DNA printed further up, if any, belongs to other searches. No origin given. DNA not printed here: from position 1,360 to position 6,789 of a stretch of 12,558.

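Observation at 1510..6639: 1709-aa Mrr-nuclease + STAND NTPase giant protein: candidate single-gene Avs/NLR-like antiphage system, possibly a new variant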

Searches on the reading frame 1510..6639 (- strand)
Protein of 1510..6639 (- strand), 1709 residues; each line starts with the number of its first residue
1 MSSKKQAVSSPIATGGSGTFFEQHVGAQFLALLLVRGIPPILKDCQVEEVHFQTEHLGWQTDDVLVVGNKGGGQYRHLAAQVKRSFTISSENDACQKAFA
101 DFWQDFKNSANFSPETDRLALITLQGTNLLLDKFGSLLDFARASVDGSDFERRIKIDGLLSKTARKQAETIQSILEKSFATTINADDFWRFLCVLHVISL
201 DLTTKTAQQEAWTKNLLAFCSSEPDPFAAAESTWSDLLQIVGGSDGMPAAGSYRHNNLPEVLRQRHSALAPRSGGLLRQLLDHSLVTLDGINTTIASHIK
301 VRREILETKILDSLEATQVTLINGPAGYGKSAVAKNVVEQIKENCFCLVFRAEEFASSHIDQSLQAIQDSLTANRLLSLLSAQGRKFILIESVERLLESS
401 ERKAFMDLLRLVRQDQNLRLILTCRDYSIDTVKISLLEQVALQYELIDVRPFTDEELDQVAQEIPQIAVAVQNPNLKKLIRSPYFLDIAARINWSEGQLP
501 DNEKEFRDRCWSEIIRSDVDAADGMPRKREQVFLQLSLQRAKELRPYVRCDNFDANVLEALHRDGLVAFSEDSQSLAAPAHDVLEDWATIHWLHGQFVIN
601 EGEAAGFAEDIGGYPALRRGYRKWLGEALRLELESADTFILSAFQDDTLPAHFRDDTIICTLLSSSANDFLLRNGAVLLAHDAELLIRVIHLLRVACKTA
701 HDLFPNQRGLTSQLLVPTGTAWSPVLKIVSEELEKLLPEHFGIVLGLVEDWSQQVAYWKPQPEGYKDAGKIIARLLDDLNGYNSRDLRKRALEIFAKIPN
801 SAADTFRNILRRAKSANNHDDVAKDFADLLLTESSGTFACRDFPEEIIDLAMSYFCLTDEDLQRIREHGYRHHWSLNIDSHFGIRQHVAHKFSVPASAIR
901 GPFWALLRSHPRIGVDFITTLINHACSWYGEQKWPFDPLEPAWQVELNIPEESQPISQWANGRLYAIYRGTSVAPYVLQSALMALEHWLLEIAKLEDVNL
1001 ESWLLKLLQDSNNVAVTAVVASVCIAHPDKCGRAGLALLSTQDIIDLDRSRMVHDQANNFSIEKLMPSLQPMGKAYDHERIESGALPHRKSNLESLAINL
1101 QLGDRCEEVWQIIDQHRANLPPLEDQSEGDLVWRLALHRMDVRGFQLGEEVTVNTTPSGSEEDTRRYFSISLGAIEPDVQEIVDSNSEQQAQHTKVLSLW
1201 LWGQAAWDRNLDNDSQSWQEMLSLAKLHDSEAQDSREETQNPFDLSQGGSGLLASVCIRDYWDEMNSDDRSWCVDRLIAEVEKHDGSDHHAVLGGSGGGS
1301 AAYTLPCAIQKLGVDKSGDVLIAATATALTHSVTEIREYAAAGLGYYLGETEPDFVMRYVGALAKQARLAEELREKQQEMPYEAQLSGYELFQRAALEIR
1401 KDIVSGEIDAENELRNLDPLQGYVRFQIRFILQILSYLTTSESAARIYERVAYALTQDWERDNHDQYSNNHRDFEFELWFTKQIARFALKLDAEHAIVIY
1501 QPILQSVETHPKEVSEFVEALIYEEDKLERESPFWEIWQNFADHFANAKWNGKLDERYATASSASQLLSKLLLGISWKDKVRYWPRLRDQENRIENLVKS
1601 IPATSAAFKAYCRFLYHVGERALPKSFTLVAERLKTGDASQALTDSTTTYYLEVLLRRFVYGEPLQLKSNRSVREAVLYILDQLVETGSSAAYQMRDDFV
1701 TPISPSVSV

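Call 4: search_protein_families(library=pfam, proteins=[window:1510-6639:-], max_evalue=1)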
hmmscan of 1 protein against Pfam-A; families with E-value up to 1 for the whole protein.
window:1510-6639:- (1709 aa): 14 families
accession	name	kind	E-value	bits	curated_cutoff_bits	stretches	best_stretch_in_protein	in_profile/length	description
PF20703.3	nSTAND1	-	6.2e-07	29.8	27.1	1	303-481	19-217/379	Novel STAND NTPase 1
PF20720.3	nSTAND3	-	5.6e-06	26.6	27.2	1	309-451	9-139/155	Novel STAND NTPase 3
PF13401.12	AAA_22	-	4.6e-05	24.2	27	1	318-423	6-121/130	AAA domain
PF00004.35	AAA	-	5.6e-05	24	21.2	1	321-433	2-115/131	ATPase family associated with various cellular activities (AAA)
PF25199.1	nSTAND_NTPase5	-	0.00047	20.4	34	1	294-430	13-138/145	Novel STAND NTPase 5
PF13191.12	AAA_16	-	0.00048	21.1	32.6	1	317-383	24-85/167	AAA ATPase domain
PF05729.18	NACHT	-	0.00054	20.3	26.7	1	319-463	2-162/167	NACHT domain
PF24883.2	NPHP3_N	-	0.0025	18.4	24.8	1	312-372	17-80/164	Nephrocystin 3, N-terminal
PF00959.24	Phage_lysozyme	-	0.0032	18.2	22.3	1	1561-1644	37-101/125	Phage lysozyme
PF03215.21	Rad17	-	0.019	15.3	23.8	1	299-362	28-99/186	Rad17 P-loop domain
PF01637.24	ATPase_2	-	0.032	14.5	33.2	1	314-366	17-69/225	ATPase domain predominantly from Archaea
PF12775.13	AAA_7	-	0.054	13.5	25.8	1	314-359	30-76/181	P-loop containing dynein motor region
PF13173.12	AAA_14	-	0.066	13.7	27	1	318-423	3-96/129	AAA domain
PF13671.12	AAA_33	-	0.11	13.2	27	1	319-410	1-93/143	AAA domain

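Call 5: search_protein_families(library=padloc, proteins=[window:1510-6639:-], max_evalue=1)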
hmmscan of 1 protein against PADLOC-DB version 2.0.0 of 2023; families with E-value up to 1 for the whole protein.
window:1510-6639:- (1709 aa): 5 families
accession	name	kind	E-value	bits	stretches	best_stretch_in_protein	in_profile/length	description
PDLC02169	Avs4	-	1.5e-182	607.1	1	276-1699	165-1569/1570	-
PDLC05079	PDC-S73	-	0.003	14.4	1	308-426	182-287/752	-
PDLC04789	PDC-S01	-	0.0071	13.4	1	305-383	5-83/375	-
PDLC04790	PDC-S01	-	0.018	11.8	1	305-344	15-54/422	-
PDLC01148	RecD_like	-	0.041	10.1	1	307-349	318-360/719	RecD/Tra ATPase fused to N-terminal HHH domain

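Call 6: search_protein_families(library=ncbifam, proteins=[window:1510-6639:-], max_evalue=1)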
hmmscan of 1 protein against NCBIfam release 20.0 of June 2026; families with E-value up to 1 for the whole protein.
window:1510-6639:- (1709 aa): 6 families
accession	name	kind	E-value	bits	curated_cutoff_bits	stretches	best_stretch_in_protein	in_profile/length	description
NF041815.1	Avs4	equivalog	1.3e-198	662.3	1500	1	274-1698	159-1577/1579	AVAST type 4 anti-phage nuclease Avs4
NF047389.1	ATPase_Sll1717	subfamily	0.0012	18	75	1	311-414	23-123/454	P-loop ATPase, Sll1717 family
NF053861.1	DS8_antiphage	equivalog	0.021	12.5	790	1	305-400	358-459/994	anti-phage protein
TIGR02928.1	TIGR02928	subfamily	0.03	13.2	181.3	1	315-345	39-68/366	orc1/cdc6 family replication initiation protein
NF053860.1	DS41_1_antiphage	equivalog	0.057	12.4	370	1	309-383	31-107/448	anti-phage protein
NF052589.1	ArlH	equivalog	0.37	10.5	215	0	372-443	103-178/229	archaellum protein ArlH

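Call 7: search_solved_structures(query=window:1510-6639:-, max_evalue=0.01, show_alignments=1)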
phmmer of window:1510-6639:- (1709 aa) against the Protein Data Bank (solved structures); distinct sequences matched with E-value up to 0.01: 1.
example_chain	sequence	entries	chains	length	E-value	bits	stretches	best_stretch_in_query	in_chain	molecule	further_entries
8dgf_A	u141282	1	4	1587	5.4e-90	305.8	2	303-1281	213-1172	ATP-binding protein Avs4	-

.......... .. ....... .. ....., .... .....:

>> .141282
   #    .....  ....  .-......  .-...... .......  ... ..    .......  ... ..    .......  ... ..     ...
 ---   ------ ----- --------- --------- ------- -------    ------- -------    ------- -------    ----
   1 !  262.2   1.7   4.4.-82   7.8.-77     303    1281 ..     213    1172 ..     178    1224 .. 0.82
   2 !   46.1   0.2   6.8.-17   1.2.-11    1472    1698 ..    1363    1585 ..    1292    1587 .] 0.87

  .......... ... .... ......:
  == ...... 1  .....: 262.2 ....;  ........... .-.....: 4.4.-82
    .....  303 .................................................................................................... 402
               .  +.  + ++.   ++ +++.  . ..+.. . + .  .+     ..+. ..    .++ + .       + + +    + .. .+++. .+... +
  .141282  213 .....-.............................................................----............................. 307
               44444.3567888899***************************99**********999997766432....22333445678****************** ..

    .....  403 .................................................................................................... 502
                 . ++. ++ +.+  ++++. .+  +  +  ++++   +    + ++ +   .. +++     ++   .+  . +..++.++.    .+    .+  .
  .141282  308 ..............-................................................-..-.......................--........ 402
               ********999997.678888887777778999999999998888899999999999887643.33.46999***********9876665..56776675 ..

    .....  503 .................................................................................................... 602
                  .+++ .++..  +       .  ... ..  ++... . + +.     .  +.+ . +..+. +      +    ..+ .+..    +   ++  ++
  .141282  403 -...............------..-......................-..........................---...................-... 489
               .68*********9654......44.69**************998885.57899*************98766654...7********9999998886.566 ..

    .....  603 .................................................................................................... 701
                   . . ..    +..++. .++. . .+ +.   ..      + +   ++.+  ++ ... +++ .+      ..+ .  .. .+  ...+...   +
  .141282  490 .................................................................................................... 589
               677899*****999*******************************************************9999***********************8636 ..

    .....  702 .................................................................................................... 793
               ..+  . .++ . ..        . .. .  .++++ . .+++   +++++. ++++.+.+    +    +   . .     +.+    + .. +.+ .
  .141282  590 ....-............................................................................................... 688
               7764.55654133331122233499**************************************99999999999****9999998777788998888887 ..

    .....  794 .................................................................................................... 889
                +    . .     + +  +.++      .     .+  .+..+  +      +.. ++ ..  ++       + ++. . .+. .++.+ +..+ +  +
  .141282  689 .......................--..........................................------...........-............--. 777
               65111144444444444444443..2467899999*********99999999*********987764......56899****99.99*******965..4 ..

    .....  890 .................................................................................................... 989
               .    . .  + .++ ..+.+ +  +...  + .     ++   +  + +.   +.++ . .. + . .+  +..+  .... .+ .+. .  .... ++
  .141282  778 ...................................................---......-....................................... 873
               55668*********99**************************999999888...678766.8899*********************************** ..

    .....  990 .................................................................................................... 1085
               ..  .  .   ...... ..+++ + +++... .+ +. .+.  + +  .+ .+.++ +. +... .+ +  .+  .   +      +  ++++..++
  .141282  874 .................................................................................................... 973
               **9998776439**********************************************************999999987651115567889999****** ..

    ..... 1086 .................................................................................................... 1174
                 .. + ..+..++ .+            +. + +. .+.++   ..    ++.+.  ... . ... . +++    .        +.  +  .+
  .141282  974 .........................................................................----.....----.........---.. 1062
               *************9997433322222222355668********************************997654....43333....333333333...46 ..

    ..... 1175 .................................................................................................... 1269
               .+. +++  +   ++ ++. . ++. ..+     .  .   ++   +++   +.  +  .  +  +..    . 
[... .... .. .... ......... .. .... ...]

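Call 35: find_encoding_contigs(protein=window:1510-6639:-, flank=10000, max_places=4)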
Protein window:1510-6639:- (1709 aa): 3 contigs read that carry it; 2 places shown.
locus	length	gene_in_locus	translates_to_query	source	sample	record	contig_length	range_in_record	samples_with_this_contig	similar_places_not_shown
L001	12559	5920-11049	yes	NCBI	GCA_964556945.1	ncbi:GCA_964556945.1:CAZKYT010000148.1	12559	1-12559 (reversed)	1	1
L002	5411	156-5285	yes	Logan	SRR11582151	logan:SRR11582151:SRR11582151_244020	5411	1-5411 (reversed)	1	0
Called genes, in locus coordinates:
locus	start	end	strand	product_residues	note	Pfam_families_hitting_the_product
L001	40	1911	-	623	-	PF00069:Pkinase, PF07714:PK_Tyr_Ser-Thr, PF24782:WD40_MABP1-WDR62_2nd, PF24814:WD40_Prp19, PF25175:Beta-prop_WDR5, PF23414:Beta-prop_EML_2, PF24817:WD40_WDHD1_1st, PF25047:Beta-prop_TEP1_2nd, +54 more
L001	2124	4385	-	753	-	PF01145:Band_7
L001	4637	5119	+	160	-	PF04008:Adenosine_kin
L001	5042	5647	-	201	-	PF13495:Phage_int_SAM_4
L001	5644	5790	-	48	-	-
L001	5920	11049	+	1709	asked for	PF20703:nSTAND1 (weak), PF20720:nSTAND3 (faint)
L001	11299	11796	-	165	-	PF11848:DUF3368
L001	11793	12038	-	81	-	PF03683:UPF0175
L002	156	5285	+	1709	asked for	PF20703:nSTAND1 (weak), PF20720:nSTAND3 (faint)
